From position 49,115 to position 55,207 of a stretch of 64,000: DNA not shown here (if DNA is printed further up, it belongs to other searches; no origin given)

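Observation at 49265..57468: pbpC-A2M operon in which the macroglobulin has no cysteine at all (no CxEQ thioester)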

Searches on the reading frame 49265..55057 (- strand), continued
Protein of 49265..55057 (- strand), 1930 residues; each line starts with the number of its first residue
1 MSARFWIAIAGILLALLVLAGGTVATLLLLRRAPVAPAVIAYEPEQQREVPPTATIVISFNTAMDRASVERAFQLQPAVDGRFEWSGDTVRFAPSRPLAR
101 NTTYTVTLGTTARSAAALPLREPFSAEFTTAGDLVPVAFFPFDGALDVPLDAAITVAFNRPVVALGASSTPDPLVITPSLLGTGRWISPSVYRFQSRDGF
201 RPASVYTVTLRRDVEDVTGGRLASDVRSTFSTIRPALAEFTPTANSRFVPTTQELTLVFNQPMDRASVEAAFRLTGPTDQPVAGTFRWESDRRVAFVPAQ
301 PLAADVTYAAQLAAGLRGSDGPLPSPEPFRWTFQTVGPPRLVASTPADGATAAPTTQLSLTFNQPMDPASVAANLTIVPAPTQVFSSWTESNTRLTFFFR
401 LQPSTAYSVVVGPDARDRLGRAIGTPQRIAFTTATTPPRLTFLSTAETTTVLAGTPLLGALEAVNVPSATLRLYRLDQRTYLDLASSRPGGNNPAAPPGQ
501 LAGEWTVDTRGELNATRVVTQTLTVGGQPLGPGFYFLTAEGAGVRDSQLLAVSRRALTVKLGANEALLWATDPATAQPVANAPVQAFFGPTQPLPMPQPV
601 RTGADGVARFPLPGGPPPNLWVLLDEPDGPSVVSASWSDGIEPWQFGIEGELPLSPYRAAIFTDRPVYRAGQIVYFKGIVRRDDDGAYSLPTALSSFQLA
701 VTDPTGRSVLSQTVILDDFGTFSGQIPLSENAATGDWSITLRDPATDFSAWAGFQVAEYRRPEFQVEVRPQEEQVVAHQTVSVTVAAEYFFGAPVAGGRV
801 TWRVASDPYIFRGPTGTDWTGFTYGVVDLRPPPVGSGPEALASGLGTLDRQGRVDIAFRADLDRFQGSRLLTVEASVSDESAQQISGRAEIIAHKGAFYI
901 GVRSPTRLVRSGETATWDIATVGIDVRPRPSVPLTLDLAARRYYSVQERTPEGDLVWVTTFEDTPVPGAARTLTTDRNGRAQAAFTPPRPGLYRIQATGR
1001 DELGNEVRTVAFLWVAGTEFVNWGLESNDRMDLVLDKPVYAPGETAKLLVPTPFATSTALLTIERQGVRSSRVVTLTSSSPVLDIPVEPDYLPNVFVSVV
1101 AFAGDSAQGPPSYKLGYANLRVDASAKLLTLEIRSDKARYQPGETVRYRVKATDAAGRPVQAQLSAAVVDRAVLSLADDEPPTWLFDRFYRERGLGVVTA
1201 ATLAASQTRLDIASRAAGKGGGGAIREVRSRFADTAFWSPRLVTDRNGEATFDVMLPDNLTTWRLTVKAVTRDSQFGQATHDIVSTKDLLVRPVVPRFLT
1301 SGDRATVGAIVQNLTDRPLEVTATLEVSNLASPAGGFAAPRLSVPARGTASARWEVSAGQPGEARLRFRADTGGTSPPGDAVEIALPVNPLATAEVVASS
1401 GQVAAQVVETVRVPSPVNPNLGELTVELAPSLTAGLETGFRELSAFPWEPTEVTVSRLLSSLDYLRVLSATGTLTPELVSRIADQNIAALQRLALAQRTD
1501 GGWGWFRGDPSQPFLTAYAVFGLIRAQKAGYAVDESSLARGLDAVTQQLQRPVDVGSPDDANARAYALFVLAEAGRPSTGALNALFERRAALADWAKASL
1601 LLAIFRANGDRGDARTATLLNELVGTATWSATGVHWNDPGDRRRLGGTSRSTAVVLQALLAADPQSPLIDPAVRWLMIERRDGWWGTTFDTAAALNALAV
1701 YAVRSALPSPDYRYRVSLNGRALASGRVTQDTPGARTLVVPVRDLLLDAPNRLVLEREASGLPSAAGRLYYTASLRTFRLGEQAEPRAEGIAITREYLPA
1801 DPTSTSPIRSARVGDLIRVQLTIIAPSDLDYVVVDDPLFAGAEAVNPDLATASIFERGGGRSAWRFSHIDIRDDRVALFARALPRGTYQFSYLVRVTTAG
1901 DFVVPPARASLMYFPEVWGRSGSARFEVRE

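Call 9: find_homologous_proteins(query=window:49265-55057:-, max_evalue=1e-10)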
Query window:49265-55057:- (1930 aa): 820 proteins with E <= 1e-10 among 8000 candidates; the best 120 are listed.
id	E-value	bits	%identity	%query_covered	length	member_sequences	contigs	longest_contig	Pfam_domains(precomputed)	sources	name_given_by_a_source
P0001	0.0e+0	4257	100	100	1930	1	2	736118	PF17972.8,PF07703.21,PF07678.21,PF17973.8,PF13205.13,PF02369.23,PF11974.15,PF00207.29,PF17964.8,PF01835.26,PF04234.19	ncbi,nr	ncbi:MAG: Ig-like domain-containing protein [Chloroflexota bacterium]|nr:Ig-like domain-containing p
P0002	0.0e+0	3344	79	99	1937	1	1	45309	PF07703.21,PF07678.21,PF17973.8,PF13205.13,PF02369.23,PF00207.29,PF17964.8,PF01835.26,PF04234.19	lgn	-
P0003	0.0e+0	2742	65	100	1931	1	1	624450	PF07703.21,PF07678.21,PF17973.8,PF13205.13,PF00207.29,PF01835.26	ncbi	ncbi:MAG: Ig-like domain-containing protein [Dehalococcoidia bacterium]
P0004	0.0e+0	2572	62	100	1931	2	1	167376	PF07703.21,PF07678.21,PF17789.8,PF17973.8,PF13205.13,PF02369.23,PF00207.29,PF17964.8,PF01835.26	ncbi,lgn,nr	ncbi:MAG: hypothetical protein KatS3mg061_2503 [Dehalococcoidia bacterium]|nr:MAG: hypothetical prot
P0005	0.0e+0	2477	73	79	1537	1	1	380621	PF07703.21,PF13205.13,PF00207.29,PF01835.26,PF04234.19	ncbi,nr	ncbi:MAG: hypothetical protein KatS3mg060_3000 [Dehalococcoidia bacterium]|nr:MAG: hypothetical prot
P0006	0.0e+0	1811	46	99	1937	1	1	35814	PF07703.21,PF07678.21,PF17973.8,PF13205.13,PF02369.23,PF11974.15,PF00207.29,PF17962.8,PF17964.8,PF01835.26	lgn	-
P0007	0.0e+0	1435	40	99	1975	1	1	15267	PF07703.21,PF07678.21,PF17973.8,PF13205.13,PF11974.15,PF00207.29,PF17962.8,PF17964.8,PF13620.13,PF01835.26,PF04234.19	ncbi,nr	ncbi:MAG: Ig-like domain-containing protein [Chloroflexi bacterium]|nr:Ig-like domain-containing pro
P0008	0.0e+0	1363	39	99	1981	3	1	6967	PF17972.8,PF07703.21,PF07678.21,PF17973.8,PF13205.13,PF11974.15,PF00207.29,PF17962.8,PF17964.8,PF01835.26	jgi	-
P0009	0.0e+0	1349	39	98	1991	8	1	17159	PF07703.21,PF07678.21,PF17973.8,PF13205.13,PF11974.15,PF00207.29,PF17962.8,PF17964.8,PF01835.26,PF04234.19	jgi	-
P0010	0.0e+0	1330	39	98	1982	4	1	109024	PF07703.21,PF07678.21,PF17973.8,PF13205.13,PF11974.15,PF00207.29,PF17962.8,PF17964.8,PF01835.26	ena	-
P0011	0.0e+0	1315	39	98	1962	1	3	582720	PF17972.8,PF07703.21,PF07678.21,PF17973.8,PF13205.13,PF00207.29,PF17791.8,PF01835.26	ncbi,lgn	-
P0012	0.0e+0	1308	39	98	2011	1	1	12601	PF07703.21,PF07678.21,PF17973.8,PF13205.13,PF11974.15,PF00207.29,PF17962.8,PF01835.26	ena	-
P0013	0.0e+0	1289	39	100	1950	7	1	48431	PF17972.8,PF07703.21,PF07678.21,PF17973.8,PF13205.13,PF11974.15,PF00207.29,PF01835.26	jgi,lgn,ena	-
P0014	0.0e+0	1284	39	98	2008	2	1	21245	PF17972.8,PF07703.21,PF07678.21,PF17973.8,PF13205.13,PF02369.23,PF11974.15,PF00207.29,PF17964.8,PF01835.26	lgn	-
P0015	0.0e+0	1278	39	98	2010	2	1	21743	PF07703.21,PF07678.21,PF17973.8,PF13205.13,PF11974.15,PF00207.29,PF17962.8,PF01835.26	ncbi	-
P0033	0.0e+0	1231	37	99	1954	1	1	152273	PF17972.8,PF07703.21,PF07678.21,PF17973.8,PF13205.13,PF11974.15,PF00207.29,PF17962.8,PF17964.8,PF01835.26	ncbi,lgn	-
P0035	0.0e+0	1226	37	98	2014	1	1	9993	PF07703.21,PF07678.21,PF17973.8,PF13205.13,PF11974.15,PF00207.29,PF17964.8,PF01835.26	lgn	-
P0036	0.0e+0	1226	39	98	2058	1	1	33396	PF07703.21,PF07678.21,PF17973.8,PF13205.13,PF11974.15,PF00207.29,PF17964.8,PF01835.26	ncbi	ncbi:MAG: Ig-like domain-containing protein [Anaerolineae bacterium]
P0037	0.0e+0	1226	38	98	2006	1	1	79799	PF07703.21,PF07678.21,PF17973.8,PF13205.13,PF11974.15,PF00207.29,PF17964.8,PF01835.26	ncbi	-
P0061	0.0e+0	1196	37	98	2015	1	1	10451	PF07703.21,PF07678.21,PF17973.8,PF13205.13,PF11974.15,PF00207.29,PF01835.26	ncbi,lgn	-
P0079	0.0e+0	1176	38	97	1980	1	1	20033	PF17972.8,PF07703.21,PF07678.21,PF17973.8,PF13205.13,PF11974.15,PF00207.29,PF17964.8,PF01835.26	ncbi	-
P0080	0.0e+0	1176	37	98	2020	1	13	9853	PF07703.21,PF07678.21,PF17973.8,PF13205.13,PF11974.15,PF00207.29,PF17962.8,PF01835.26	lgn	-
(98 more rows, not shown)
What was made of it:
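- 53723..54937 (-): Four tandem Big_5 Ig-like domains (about aa 41-445). This N-terminal extension is typical of the Chloroflexota family. The same architecture is seen in all listed homologs (call 9).
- On Chloroflexota Big_5-A2M family (defined here): There are 820 homologs at E <= 1e-10, and the named ones come from Chloroflexota MAGs (call 9).
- JGI annotates relatives with the COG name 'YfaS' (call 9).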

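Call 18: find_related_loci(query=A1, collection=genome_contigs, flank=10000)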
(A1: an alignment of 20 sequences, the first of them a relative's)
Query A1 (1930 aa) in genome_contigs; peptide patterns used: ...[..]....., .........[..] (x = any residue, [..] = any of these).
600 stretches matched a pattern (row limit reached: there are more); 599 encode a relative of the query (tblastn E <= 1e-3); the best 80 are kept; 80 distinct loci.
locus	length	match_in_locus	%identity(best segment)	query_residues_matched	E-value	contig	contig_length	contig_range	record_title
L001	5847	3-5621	39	82-1928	0e+0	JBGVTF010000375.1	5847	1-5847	MAG: Anaerolineae bacterium isolate S_237_B7 k127_303680, whole genome shotgun sequence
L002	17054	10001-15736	39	37-1929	0e+0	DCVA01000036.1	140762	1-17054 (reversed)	MAG TPA_asm: Anaerolineales bacterium UBA2200 UBA2200_contig_13854, whole genome shotgun sequence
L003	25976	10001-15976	38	39-1928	0e+0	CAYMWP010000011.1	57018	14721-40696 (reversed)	MAG TPA_asm: uncultured Anaerolineales bacterium isolate binchicken_co334_151 genome assembly, contig: NODE_787_length_5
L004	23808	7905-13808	38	13-1928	0e+0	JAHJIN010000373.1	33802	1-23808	MAG: Chloroflexota bacterium isolate Modern_marine_rock_biofilm.mb.101 Modern_marine_roc.mb.101_k141_514283, whole genom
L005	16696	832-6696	39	44-1930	0e+0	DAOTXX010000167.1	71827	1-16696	MAG TPA_asm: Thermoflexales bacterium isolate H21_290 k133_3451010, whole genome shotgun sequence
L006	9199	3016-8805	38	54-1926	0e+0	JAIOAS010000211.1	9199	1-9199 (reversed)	MAG: Chloroflexota bacterium isolate S1bins155 c_000000000211, whole genome shotgun sequence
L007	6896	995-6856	38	37-1928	0e+0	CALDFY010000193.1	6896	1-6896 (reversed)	MAG: uncultured Anaerolineae bacterium isolate S1_Bin_Bin_9_sub_1 genome assembly, contig: c_000000133439, whole genome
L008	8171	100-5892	38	44-1928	0e+0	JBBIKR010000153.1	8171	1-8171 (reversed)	MAG: Thermoflexales bacterium isolate QH2S170213_bin_190 NODE_8540_length_8171_cov_8.083415, whole genome shotgun sequen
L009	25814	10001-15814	36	21-1930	0e+0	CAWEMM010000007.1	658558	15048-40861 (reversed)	MAG: uncultured Chloroflexia bacterium isolate MFD02979.bin.2.155 genome assembly, contig: contig_30052, whole genome sh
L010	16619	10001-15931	37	39-1928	0e+0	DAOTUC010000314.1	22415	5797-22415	MAG TPA_asm: Anaerolineae bacterium isolate F17_42 k129_3245577, whole genome shotgun sequence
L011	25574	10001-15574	37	35-1929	0e+0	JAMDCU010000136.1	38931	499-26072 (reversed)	MAG: Chloroflexota bacterium isolate FK_Sedi_B_Bin.16 NODE_2911_length_38931_cov_5.52399, whole genome shotgun sequence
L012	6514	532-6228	36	34-1929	0e+0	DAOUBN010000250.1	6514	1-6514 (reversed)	MAG TPA_asm: Anaerolineae bacterium isolate H70_729 k91_813329, whole genome shotgun sequence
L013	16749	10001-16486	37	37-1928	0e+0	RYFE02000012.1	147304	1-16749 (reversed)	Chloroflexales bacterium ZM16-3 Scaffold_#12, whole genome shotgun sequence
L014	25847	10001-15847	36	33-1928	0e+0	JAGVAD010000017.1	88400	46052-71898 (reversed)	MAG: Anaerolineales bacterium isolate DeMMO6_43 c_000000070656, whole genome shotgun sequence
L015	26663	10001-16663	37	2-1928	0e+0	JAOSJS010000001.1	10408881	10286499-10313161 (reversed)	MAG: Ardenticatenaceae bacterium isolate FR_9 contig_134_pilon, whole genome shotgun sequence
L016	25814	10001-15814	37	9-1928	0e+0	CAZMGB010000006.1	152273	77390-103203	MAG TPA_asm: uncultured Dehalococcoidia bacterium isolate SRP323688_co1_256 genome assembly, contig: NODE_192_length_152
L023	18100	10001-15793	35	33-1928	0e+0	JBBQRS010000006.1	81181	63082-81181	MAG: Anaerolineae bacterium isolate Co_metawrap_1702 Cmw_1702_k141_6061126_length_81181_cov_20.9980, whole genome shotgu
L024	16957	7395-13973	35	30-1930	0e+0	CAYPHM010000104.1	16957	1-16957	MAG TPA_asm: uncultured Chloroflexaceae bacterium isolate SRP141376_co5_371 genome assembly, contig: NODE_8254_length_16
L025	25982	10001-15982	34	33-1930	0e+0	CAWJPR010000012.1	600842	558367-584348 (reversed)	MAG: uncultured Chloroflexia bacterium isolate MFD02979.bin.1.11 genome assembly, contig: contig_44897, whole genome sho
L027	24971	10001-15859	35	23-1929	0e+0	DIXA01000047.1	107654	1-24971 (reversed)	MAG TPA_asm: Anaerolineales bacterium UBA6092 UBA6092_contig_9350, whole genome shotgun sequence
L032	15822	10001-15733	35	54-1930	0e+0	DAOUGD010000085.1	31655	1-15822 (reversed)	MAG TPA_asm: Anaerolineae bacterium isolate R24_97 k131_518753, whole genome shotgun sequence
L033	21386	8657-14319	43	40-1930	0e+0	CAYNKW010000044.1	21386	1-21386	MAG TPA_asm: uncultured Anaerolineae bacterium isolate SRP068000_co1_68 genome assembly, contig: NODE_3256_length_21386_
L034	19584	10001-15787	34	56-1930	0e+0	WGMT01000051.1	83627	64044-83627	MAG: bacterium isolate RI_153 c_000000168160, whole genome shotgun sequence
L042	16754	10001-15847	32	33-1930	0e+0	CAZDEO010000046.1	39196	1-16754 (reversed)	MAG TPA_asm: uncultured Anaerolinea sp. isolate SRP304446_co1_155 genome assembly, contig: NODE_678_length_39196_cov_14.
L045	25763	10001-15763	35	6-1930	0e+0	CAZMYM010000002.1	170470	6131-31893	MAG TPA_asm: uncultured Thermotogae bacterium isolate binchicken_co243_286 genome assembly, contig: NODE_27_length_17047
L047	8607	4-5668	38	21-1930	0e+0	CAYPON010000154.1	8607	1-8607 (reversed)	MAG TPA_asm: uncultured Anaerolineae bacterium isolate SRP231805_co1_126 genome assembly, contig: NODE_7612_length_8607_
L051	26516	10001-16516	37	10-1928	0e+0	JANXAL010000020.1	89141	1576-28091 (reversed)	MAG: Roseiflexus sp. isolate SKYB12 k141_138779, whole genome shotgun sequence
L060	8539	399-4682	36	527-1930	0e+0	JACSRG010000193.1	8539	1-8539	MAG: Anaerolinea sp. isolate CH1 contig-70_11593, whole genome shotgun sequence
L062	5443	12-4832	35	424-1930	0e+0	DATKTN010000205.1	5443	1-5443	MAG TPA_asm: Anaerolineae bacterium isolate SMAG_U14082 k141_561300, whole genome shotgun sequence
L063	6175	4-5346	34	37-1930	0e+0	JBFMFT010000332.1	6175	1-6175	MAG: Chloroflexota bacterium isolate MAG278 MAG278_332, whole genome shotgun sequence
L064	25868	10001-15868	33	37-1930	0e+0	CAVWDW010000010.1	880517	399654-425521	MAG: uncultured Chloroflexia bacterium isolate MFD03804.bin.1.269 genome assembly, contig: contig_8039, whole genome sho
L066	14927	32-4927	35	354-1930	0e+0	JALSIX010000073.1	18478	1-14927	MAG: Caldilineaceae bacterium isolate 354-166_metabat2_scaf2bin.054 354-166_scaffold_2934_c1, whole genome shotgun seque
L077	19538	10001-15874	35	39-1930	0e+0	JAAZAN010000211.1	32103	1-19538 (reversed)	MAG: Chloroflexota bacterium isolate AS06rmzACSIP_429 362105_AS06, whole genome shotgun sequence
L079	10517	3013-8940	34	35-1930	0e+0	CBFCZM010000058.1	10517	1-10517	MAG TPA_asm: uncultured Anaerolineae bacterium isolate SRR26215688_binner13_Refined_40 genome assembly, contig: ERZ25073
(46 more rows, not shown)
